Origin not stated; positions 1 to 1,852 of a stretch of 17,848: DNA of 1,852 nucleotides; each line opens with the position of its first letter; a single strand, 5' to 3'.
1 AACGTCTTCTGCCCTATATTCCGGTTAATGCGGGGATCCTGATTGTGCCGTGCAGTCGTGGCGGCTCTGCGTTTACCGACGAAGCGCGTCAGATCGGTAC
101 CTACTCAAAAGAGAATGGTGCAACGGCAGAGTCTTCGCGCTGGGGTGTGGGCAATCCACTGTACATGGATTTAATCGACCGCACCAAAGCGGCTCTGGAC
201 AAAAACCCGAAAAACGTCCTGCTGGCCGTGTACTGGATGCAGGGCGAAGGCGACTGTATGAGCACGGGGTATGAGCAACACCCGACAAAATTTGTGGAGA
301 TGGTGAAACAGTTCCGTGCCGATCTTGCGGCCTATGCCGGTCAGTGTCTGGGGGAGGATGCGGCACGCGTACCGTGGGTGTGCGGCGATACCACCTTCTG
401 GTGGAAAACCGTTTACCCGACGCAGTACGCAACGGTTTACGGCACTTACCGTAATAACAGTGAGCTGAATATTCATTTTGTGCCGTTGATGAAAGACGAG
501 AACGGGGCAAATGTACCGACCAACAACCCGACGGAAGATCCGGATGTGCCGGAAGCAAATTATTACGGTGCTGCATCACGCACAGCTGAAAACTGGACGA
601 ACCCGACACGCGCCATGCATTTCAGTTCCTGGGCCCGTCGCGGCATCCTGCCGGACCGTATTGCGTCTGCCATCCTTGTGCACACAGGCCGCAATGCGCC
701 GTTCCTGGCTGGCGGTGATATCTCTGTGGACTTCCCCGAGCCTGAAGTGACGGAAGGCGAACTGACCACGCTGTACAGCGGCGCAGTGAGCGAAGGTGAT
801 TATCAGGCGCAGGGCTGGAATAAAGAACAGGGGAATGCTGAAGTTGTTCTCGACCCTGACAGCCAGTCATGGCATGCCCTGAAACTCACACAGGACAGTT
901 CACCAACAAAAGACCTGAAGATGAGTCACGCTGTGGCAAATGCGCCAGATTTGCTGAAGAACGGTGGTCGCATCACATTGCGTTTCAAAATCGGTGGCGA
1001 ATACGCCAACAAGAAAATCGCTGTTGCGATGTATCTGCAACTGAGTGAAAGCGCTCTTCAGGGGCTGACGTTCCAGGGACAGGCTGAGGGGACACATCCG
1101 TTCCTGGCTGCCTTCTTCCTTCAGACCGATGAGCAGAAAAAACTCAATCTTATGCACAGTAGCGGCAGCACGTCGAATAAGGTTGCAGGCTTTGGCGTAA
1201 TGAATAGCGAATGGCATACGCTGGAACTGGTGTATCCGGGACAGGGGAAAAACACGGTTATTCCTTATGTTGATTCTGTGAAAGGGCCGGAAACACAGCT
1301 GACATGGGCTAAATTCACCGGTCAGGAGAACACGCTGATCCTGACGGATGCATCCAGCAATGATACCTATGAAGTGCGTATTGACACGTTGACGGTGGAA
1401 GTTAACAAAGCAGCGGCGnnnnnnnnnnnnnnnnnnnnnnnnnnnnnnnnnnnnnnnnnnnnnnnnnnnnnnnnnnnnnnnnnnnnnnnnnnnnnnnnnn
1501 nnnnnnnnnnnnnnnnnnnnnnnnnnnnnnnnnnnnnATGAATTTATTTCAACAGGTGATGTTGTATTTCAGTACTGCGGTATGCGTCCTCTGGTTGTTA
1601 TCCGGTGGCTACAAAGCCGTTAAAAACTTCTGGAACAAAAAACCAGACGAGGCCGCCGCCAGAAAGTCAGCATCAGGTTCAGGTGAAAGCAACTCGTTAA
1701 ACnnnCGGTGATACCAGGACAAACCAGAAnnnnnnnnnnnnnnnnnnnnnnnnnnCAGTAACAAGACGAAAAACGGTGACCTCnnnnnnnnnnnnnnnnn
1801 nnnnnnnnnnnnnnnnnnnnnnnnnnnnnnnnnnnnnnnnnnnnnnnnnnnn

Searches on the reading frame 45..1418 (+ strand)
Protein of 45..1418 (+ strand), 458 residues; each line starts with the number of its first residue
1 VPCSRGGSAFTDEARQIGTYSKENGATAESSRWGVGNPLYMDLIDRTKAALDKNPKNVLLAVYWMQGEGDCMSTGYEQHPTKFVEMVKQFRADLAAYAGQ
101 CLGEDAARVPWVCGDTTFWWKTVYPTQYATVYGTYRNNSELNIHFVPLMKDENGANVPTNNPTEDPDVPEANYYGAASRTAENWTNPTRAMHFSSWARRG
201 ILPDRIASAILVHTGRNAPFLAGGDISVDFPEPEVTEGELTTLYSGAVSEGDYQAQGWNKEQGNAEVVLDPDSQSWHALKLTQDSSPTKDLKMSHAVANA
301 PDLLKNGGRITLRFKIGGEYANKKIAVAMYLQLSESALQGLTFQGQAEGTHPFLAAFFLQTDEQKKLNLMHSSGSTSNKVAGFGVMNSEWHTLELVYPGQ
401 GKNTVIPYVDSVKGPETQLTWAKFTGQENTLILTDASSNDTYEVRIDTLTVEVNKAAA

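Call 43: search_protein_families(library=pfam, proteins=[window:45-1418:+], max_evalue=0.001)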
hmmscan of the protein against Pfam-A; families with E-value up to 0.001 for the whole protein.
window:45-1418:+ (458 aa): 2 families
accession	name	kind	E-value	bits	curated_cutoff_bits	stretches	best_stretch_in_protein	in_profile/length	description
PF20350.3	DUF6645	-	1e-15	58.3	27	1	304-419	1-115/119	Family of unknown function (DUF6645)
PF03629.24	SASA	-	5.7e-09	36.4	24.8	1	18-95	84-157/226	Carbohydrate esterase, sialic acid-specific acetylesterase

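Call 68: search_protein_families(library=phrogs, proteins=[window:45-1418:+], max_evalue=0.001)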
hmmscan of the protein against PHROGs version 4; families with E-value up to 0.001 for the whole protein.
window:45-1418:+ (458 aa): 7 families
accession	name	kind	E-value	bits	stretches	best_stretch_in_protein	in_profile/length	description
phrog_143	-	unknown function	9.9e-155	517.6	1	1-457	179-631/634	-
phrog_19075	-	unknown function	1.6e-93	314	1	35-292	1-262/265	-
phrog_16581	-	unknown function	2e-65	221.3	1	76-265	6-200/218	-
phrog_3591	-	unknown function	6.6e-50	171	1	200-458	1-263/265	-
phrog_16885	-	unknown function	5.5e-46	156.4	1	35-143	1-109/114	-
phrog_6393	-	unknown function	1.8e-15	58.2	1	377-457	6-87/90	-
phrog_12088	-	unknown function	3.6e-05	24.6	1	400-458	4-63/65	-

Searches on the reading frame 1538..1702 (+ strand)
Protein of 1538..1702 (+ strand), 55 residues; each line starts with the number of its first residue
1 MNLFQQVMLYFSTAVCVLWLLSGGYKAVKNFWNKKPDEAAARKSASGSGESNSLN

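Call 68: search_protein_families(library=phrogs, proteins=[window:1538-1702:+], max_evalue=0.001)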
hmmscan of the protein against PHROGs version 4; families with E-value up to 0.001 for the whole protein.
window:1538-1702:+ (55 aa): 1 family
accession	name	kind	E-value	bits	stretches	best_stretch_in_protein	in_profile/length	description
phrog_494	-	unknown function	1.9e-20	73.7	1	1-47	1-47/59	-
